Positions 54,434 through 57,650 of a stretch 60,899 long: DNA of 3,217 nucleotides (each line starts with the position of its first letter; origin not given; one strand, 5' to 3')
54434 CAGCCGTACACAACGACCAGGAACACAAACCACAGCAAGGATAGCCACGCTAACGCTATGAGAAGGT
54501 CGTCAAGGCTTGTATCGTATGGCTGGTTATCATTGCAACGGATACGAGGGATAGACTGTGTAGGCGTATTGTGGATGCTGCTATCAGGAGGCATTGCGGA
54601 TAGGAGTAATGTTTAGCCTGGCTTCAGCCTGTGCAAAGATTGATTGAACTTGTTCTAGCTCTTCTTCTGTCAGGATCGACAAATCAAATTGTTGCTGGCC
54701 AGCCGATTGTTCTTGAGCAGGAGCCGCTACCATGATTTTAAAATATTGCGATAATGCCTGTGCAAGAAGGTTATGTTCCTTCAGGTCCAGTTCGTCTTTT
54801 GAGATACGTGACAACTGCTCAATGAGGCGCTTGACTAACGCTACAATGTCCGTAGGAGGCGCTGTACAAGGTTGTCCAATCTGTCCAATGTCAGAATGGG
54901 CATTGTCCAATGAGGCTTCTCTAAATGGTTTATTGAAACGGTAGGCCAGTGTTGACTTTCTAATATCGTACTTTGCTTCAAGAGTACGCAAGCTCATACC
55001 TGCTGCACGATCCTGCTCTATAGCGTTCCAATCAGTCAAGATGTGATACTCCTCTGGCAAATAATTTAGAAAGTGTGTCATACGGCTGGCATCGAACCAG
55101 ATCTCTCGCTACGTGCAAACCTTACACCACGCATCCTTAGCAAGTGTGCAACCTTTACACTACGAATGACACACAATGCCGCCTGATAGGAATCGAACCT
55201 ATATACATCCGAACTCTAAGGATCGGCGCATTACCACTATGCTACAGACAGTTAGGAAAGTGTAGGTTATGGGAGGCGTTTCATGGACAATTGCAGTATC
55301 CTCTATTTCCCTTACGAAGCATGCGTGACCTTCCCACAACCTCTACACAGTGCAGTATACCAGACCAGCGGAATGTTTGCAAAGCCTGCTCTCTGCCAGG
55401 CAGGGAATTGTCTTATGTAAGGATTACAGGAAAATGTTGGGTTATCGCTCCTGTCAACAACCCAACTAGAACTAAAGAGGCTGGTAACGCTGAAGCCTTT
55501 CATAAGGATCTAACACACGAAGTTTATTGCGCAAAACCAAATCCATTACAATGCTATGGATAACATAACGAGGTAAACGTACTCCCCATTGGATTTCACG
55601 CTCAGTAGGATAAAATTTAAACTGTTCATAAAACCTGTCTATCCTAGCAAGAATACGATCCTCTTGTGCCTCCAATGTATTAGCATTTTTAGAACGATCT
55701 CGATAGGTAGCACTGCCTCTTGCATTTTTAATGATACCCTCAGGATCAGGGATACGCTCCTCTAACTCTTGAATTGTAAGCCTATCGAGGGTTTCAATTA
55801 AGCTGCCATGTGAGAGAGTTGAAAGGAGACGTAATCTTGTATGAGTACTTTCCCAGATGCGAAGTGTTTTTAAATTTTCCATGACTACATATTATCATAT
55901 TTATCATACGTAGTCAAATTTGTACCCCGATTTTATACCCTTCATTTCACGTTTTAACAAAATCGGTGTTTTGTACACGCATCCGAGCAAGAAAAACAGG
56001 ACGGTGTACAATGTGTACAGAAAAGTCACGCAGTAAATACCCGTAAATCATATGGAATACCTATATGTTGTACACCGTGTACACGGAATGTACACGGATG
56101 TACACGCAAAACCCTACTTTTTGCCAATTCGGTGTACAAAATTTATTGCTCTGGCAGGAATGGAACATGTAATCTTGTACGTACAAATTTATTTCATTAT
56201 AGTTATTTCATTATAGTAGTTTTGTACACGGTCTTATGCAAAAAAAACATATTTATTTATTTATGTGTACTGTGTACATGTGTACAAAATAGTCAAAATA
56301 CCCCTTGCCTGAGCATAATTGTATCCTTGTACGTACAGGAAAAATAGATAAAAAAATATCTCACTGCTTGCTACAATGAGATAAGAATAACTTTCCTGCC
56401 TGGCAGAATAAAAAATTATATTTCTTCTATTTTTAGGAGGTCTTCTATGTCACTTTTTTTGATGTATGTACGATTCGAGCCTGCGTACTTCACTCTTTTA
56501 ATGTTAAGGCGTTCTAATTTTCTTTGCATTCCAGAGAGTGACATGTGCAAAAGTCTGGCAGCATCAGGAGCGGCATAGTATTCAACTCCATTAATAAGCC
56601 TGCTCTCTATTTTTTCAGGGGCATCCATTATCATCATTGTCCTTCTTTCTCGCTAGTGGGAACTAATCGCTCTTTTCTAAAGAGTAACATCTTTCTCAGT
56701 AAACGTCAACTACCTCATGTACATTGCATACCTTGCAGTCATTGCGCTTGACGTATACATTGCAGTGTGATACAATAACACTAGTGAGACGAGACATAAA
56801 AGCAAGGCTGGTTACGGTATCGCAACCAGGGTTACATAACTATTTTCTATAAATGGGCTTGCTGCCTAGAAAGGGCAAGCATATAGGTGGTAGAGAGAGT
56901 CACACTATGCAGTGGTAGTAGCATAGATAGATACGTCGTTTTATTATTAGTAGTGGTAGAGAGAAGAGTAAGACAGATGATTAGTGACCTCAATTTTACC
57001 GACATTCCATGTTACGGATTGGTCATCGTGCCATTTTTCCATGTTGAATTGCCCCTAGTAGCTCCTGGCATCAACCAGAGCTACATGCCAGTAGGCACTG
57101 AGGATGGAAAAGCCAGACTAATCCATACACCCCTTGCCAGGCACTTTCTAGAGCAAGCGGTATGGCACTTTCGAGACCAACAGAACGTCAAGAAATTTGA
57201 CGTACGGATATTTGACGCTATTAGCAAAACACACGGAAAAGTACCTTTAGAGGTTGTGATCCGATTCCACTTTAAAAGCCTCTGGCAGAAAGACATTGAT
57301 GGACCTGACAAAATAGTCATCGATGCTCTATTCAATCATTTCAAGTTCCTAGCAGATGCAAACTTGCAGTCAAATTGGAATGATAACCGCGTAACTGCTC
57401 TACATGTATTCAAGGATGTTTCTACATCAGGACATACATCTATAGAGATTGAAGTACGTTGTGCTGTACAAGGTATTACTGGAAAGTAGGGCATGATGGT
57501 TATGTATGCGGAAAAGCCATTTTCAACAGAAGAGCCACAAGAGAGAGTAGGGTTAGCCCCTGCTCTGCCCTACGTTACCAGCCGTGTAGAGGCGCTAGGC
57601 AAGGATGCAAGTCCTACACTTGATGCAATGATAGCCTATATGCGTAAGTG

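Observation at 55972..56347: Phased array of about 14 TGTACA sites with an AT-rich core next to the replication operon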

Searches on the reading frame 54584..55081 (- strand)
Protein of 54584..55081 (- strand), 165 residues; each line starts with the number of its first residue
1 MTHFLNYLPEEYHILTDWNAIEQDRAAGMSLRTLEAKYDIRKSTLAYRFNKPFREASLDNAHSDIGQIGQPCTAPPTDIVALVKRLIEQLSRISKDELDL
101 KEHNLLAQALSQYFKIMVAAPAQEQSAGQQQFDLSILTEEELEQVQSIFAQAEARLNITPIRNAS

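Call 7: search_protein_families(library=pfam, proteins=[window:54584-55081:-], max_evalue=0.01)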
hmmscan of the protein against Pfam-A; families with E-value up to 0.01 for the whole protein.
window:54584-55081:- (165 aa): 0 families

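Call 42: search_protein_families(library=phrogs, proteins=[window:54584-55081:-], max_evalue=0.01)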
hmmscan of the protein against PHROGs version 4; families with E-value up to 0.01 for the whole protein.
window:54584-55081:- (165 aa): 0 families

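Call 47: search_protein_families(library=pfam, proteins=[window:54584-55081:-], max_evalue=1)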
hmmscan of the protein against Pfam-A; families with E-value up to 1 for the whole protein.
window:54584-55081:- (165 aa): 0 families

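Call 48: search_protein_families(library=phrogs, proteins=[window:54584-55081:-], max_evalue=1)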
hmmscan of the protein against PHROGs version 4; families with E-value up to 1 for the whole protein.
window:54584-55081:- (165 aa): 1 family
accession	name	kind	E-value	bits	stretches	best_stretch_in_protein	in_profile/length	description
phrog_1206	-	head and packaging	0.017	15.9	1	16-46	7-38/207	terminase small subunit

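Call 55: find_related_loci(query=A3, collection=viral_contigs, flank=5000)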
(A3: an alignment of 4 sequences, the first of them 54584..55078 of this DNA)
Query A3 (164 aa) in viral_contigs; peptide patterns used: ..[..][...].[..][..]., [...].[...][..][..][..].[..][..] (x = any residue, [..] = any of these).
139 stretches matched a pattern; 2 encode a relative of the query (tblastn E <= 1e-3); 2 distinct loci.
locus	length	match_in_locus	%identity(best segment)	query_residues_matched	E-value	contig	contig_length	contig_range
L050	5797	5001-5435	44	9-157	2e-31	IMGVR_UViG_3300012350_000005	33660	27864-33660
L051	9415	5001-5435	44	9-157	2e-31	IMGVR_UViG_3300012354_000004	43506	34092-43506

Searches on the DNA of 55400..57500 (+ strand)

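Call 8: search_dna_similar(query=window:55400-57500:+, collection=phages, mode=distant)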
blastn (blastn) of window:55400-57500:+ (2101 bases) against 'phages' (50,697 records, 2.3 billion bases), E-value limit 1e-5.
No match.

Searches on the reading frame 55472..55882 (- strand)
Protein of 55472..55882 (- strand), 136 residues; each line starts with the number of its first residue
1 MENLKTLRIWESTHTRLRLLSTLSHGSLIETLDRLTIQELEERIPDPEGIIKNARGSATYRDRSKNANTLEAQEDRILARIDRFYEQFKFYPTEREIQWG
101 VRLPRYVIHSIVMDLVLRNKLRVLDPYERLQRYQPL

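Call 7: search_protein_families(library=pfam, proteins=[window:55472-55882:-], max_evalue=0.01)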
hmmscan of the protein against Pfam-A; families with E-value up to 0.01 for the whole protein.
window:55472-55882:- (136 aa): 0 families

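Call 12: find_related_loci(query=window:55472-55882:-, collection=viral_contigs, flank=6000)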
Query window:55472-55882:- (136 aa) in viral_contigs; peptide patterns used: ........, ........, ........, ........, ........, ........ (x = any residue, [..] = any of these).
58 stretches matched a pattern, but none encodes a relative of the query by tblastn (E <= 1e-3).

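Call 42: search_protein_families(library=phrogs, proteins=[window:55472-55882:-], max_evalue=0.01)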
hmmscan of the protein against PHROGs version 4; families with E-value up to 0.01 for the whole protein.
window:55472-55882:- (136 aa): 0 families

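Call 47: search_protein_families(library=pfam, proteins=[window:55472-55882:-], max_evalue=1)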
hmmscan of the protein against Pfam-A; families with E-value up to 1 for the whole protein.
window:55472-55882:- (136 aa): 0 families

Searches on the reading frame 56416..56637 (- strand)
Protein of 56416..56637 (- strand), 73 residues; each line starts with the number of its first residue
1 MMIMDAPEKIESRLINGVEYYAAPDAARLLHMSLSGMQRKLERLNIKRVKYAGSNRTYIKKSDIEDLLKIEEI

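Call 7: search_protein_families(library=pfam, proteins=[window:56416-56637:-], max_evalue=0.01)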
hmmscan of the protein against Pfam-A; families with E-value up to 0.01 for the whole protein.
window:56416-56637:- (73 aa): 1 family
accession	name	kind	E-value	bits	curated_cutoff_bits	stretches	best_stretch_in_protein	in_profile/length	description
PF12728.13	HTH_17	-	0.0012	19.4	27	1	23-68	4-47/51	Helix-turn-helix domain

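Call 42: search_protein_families(library=phrogs, proteins=[window:56416-56637:-], max_evalue=0.01)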
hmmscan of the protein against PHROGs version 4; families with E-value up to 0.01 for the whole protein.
window:56416-56637:- (73 aa): 0 families

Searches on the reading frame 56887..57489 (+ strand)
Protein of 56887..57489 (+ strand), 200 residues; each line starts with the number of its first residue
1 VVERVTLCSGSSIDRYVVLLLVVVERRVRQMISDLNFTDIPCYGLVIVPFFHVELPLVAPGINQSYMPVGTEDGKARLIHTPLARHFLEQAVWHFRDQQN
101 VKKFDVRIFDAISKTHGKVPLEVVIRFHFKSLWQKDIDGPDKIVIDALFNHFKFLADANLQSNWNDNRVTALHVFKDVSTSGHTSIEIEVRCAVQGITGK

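Call 7: search_protein_families(library=pfam, proteins=[window:56887-57489:+], max_evalue=0.01)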
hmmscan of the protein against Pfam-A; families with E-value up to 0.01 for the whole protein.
window:56887-57489:+ (200 aa): 0 families

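Call 42: search_protein_families(library=phrogs, proteins=[window:56887-57489:+], max_evalue=0.01)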
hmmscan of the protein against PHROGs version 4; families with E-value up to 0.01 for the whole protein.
window:56887-57489:+ (200 aa): 0 families

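Call 47: search_protein_families(library=pfam, proteins=[window:56887-57489:+], max_evalue=1)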
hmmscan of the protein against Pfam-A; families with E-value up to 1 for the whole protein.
window:56887-57489:+ (200 aa): 1 family
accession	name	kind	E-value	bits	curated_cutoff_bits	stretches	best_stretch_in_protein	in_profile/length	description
PF24506.1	KNTC1_N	-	0.18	11.4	27.1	1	63-124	78-139/376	KNTC1, N-terminal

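Call 96: find_homologous_proteins(query=window:56977-57489:+, max_evalue=0.001)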
Query window:56977-57489:+ (170 aa): 16 proteins with E <= 0.001 among 22 candidates.
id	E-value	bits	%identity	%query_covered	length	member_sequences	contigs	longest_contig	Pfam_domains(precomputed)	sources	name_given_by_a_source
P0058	6.2e-112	389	100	100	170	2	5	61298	-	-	-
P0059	3.2e-97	341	87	100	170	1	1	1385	-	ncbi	-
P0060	1.9e-65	238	65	96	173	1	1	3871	-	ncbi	-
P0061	1.9e-62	228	66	89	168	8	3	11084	-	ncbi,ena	-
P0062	5.5e-62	227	67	91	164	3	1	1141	-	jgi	jgi:hypothetical protein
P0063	8.2e-62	226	66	86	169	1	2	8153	-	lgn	-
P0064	1.0e-61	226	67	86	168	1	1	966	-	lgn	-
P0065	2.3e-61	225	65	91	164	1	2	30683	-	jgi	jgi:hypothetical protein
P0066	5.0e-61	223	62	95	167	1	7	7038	-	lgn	-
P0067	1.1e-60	222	67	86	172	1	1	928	-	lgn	-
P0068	1.8e-59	218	61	100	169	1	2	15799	-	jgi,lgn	jgi:hypothetical protein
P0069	6.0e-59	217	63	88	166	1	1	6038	-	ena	-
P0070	2.7e-58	215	63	91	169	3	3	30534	-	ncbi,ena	-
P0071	2.4e-57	212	75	72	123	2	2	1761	-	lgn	-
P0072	5.8e-50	187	54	89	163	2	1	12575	-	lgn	-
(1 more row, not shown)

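Call 97: find_encoding_contigs(protein=P0070, flank=7000, max_places=3)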
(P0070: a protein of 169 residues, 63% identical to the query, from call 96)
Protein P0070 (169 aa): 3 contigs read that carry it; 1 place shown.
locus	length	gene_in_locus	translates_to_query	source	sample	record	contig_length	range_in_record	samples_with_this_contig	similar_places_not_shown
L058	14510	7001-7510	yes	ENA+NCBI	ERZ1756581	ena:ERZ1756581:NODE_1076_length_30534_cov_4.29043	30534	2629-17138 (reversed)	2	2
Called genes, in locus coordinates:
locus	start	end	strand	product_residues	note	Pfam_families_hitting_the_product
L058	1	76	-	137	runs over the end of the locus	PF18066:Phage_ABA_S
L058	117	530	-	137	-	-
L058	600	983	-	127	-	-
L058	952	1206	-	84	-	-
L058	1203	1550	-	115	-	-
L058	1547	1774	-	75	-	-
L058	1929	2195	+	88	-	PF13443:HTH_26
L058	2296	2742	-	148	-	-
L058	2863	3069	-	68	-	-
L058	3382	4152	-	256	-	-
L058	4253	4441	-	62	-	PF12728:HTH_17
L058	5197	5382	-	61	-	-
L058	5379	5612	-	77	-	-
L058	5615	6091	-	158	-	-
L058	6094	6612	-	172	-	-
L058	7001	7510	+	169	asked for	-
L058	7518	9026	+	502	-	PF13148:DUF3987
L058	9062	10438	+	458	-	PF00145:DNA_methylase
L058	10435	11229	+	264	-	-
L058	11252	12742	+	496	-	PF01807:Zn_ribbon_DnaG, PF08273:Zn_Ribbon_Prim (weak), PF13155:Toprim_2 (weak)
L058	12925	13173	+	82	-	-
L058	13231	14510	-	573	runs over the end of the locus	PF04851:ResIII, PF00270:DEAD, PF18766:SWI2_SNF2 (faint), PF00271:Helicase_C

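Call 98: find_encoding_contigs(protein=P0065, flank=7000, max_places=2)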
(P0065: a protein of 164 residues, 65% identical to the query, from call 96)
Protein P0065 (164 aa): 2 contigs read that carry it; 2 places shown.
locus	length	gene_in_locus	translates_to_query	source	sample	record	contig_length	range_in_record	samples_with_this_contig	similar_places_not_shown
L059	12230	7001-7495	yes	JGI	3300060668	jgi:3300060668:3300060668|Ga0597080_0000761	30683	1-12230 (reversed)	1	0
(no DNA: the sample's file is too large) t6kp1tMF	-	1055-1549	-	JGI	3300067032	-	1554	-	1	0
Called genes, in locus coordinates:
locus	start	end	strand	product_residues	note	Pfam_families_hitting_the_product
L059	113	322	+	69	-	PF12728:HTH_17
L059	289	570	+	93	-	-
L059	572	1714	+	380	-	PF14659:Phage_int_SAM_3 (faint), PF00589:Phage_integrase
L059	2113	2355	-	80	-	-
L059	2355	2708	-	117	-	-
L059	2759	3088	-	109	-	-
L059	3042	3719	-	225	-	-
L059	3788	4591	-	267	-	-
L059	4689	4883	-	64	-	-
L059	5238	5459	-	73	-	-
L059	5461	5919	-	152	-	-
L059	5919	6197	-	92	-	-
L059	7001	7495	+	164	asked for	-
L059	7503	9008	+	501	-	PF13148:DUF3987 (faint)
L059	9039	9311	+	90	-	-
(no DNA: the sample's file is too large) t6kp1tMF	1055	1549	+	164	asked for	-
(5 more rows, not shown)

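Call 99: find_encoding_contigs(protein=P0068, flank=7000, max_places=2)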
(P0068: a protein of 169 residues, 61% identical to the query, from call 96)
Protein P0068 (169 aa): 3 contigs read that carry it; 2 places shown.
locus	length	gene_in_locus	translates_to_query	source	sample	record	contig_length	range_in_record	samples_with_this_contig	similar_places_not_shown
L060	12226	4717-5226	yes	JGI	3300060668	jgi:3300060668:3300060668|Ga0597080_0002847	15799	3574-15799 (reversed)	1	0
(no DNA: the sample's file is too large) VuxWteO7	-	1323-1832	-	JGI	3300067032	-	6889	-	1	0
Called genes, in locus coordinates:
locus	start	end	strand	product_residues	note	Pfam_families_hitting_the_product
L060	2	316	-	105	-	?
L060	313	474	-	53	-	-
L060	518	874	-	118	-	-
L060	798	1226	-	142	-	-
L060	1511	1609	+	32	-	-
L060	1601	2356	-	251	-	-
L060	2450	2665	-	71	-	PF12728:HTH_17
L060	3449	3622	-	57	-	-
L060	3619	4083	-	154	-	-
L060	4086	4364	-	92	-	-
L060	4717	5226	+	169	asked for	-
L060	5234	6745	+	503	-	PF13148:DUF3987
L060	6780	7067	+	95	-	-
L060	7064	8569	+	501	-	PF01807:Zn_ribbon_DnaG, PF08273:Zn_Ribbon_Prim (weak)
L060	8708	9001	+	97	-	-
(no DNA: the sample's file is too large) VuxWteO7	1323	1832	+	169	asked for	-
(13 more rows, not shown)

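Call 100: find_encoding_contigs(protein=P0061, flank=7000, max_places=3)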
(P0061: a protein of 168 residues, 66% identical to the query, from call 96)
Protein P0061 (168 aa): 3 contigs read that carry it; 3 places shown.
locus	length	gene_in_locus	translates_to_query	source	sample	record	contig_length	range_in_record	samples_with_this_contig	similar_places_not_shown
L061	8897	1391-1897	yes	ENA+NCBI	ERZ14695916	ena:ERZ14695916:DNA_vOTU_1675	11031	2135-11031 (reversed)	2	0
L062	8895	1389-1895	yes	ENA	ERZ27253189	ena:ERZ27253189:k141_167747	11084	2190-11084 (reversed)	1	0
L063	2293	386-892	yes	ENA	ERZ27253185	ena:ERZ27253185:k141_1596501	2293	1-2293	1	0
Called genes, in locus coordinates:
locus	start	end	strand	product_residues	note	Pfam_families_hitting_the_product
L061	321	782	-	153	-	-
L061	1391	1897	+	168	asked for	-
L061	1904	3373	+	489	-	PF13148:DUF3987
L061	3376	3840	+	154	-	-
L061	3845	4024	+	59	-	-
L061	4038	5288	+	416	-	PF13155:Toprim_2 (faint)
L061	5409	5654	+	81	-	-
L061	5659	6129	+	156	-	PF08645:PNK3P, PF00702:Hydrolase, PF13419:HAD_2, PF13242:Hydrolase_like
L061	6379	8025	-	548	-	PF00270:DEAD (weak), PF04851:ResIII, PF18766:SWI2_SNF2 (weak), PF00271:Helicase_C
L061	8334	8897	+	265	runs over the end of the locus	-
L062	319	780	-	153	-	-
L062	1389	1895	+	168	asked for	-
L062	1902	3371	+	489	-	PF13148:DUF3987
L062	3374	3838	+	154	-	-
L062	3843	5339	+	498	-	PF01807:Zn_ribbon_DnaG, PF13155:Toprim_2 (faint), PF08273:Zn_Ribbon_Prim (weak)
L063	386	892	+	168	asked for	-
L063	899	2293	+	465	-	?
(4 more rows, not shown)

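Call 109: search_solved_structures(query=A5, max_evalue=10)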
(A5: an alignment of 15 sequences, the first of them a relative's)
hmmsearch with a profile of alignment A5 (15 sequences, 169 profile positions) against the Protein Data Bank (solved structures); distinct sequences matched with E-value up to 10: 2.
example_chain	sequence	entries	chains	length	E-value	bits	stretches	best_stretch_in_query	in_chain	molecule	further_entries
4rs2_A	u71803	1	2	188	0.24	14.4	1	17-60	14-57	Predicted acyltransferase with acyl-CoA N-acyltransferase domain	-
3tqv_A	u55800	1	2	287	0.7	12.8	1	32-126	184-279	Nicotinate-nucleotide pyrophosphorylase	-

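Call 114: predict_structure(alignment_id=A5)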
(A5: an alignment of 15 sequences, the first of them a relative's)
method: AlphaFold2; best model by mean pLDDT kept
length: 170 residues; sequences in the alignment: 15
mean_pLDDT: 79.6   pTM: 0.74
mean pLDDT of the five models: 79.6, 59.4, 51.6, 49.1, 44.9
residues with pLDDT >= 90: 42; 70-90: 96; 50-70: 11; < 50: 21
segments of 3 or more residues with pLDDT < 50: 1-15, 165-170
pLDDT, mean of each block of 10 residues (from residue 1): 43 57 90 80 78 89 87 90 86 90 65 91 90 87 86 87 57
secondary structure, 60 per line:
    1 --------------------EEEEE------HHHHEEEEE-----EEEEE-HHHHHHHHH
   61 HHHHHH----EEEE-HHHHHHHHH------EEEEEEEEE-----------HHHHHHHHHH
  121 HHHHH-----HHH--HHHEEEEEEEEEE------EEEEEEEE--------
elements in order: E21-25 H32-35 E36-40 E46-50 H52-66 E71-74 H76-84 E91-99 H111-125 E139-148 E155-162

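Call 116: fold_search(model_id=the predicted structure, library=pdb)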
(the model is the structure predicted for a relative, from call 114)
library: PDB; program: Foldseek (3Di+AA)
matches with E <= 10: 753; with E <= 0.001: 6
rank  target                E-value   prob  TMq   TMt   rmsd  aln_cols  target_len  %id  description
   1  2h8e                  4.6e-06  1.00  0.49  0.66   5.1       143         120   17  Structure RusA D70N (released 2007-04-24)
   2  1q8r_A                8.3e-06  1.00  0.50  0.69   4.9       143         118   17  Structure of E.coli RusA Holliday junction resolvase (released 2004-01-06)
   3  2h8c_A                1.0e-05  1.00  0.48  0.67   5.4       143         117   16  Structure of RusA D70N in complex with DNA (released 2007-04-24)
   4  2h8c_B                2.6e-05  1.00  0.49  0.68   5.2       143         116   16  Structure of RusA D70N in complex with DNA (released 2007-04-24)
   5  1q8r_B                4.1e-05  1.00  0.45  0.67   5.8       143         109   15  Structure of E.coli RusA Holliday junction resolvase (released 2004-01-06)
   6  2h8c_D                2.4e-04  1.00  0.46  0.67   5.4       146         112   16  Structure of RusA D70N in complex with DNA (released 2007-04-24)
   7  2h8c_C                2.8e-03  1.00  0.46  0.67   5.4       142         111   15  Structure of RusA D70N in complex with DNA (released 2007-04-24)
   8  5c8y_B                8.8e-03  0.77  0.30  0.15  10.4       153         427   16  Crystal structure of T2R-TTL-Plinabulin complex (released 2015-11-04)
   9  5esv_E                1.1e-02  0.21  0.20  0.19  17.2       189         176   12  Crystal Structure of Broadly Neutralizing Antibody CH03, Isolated from Donor CH0219, in Complex with Scaffolded Trimer (released 2015-12-16)
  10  3s06_B                1.2e-02  0.47  0.24  0.26  10.2       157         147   11  The crystal structure of the periplasmic domain of Helicobacter pylori MotB (residues 97-256, P3121). (released 2012-03-14)
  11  2iu4_B                1.3e-02  0.89  0.33  0.19  13.2       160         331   10  Dihydroxyacetone kinase operon co-activator Dha-DhaQ (released 2006-06-13)
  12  7au5_B                1.3e-02  0.77  0.30  0.15   9.9       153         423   15  Tubulin-noscapine-analogue-14e complex (released 2021-07-07)
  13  5bmv_B                1.3e-02  0.75  0.30  0.15  10.1       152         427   15  CRYSTAL STRUCTURE OF TUBULIN-STATHMIN-TTL-Vinblastine COMPLEX (released 2016-07-13)
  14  5ca0_B                1.3e-02  0.72  0.30  0.15  10.4       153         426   16  Crystal structure of T2R-TTL-Lexibulin complex (released 2015-11-04)
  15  6h9b_B                1.6e-02  0.80  0.30  0.15  13.2       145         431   14  1,1-Diheterocyclic Ethylenes Derived from Quinaldine and Carbazole as New Tubulin Polymerization Inhibitors: Synthesis (released 2018-12-19)
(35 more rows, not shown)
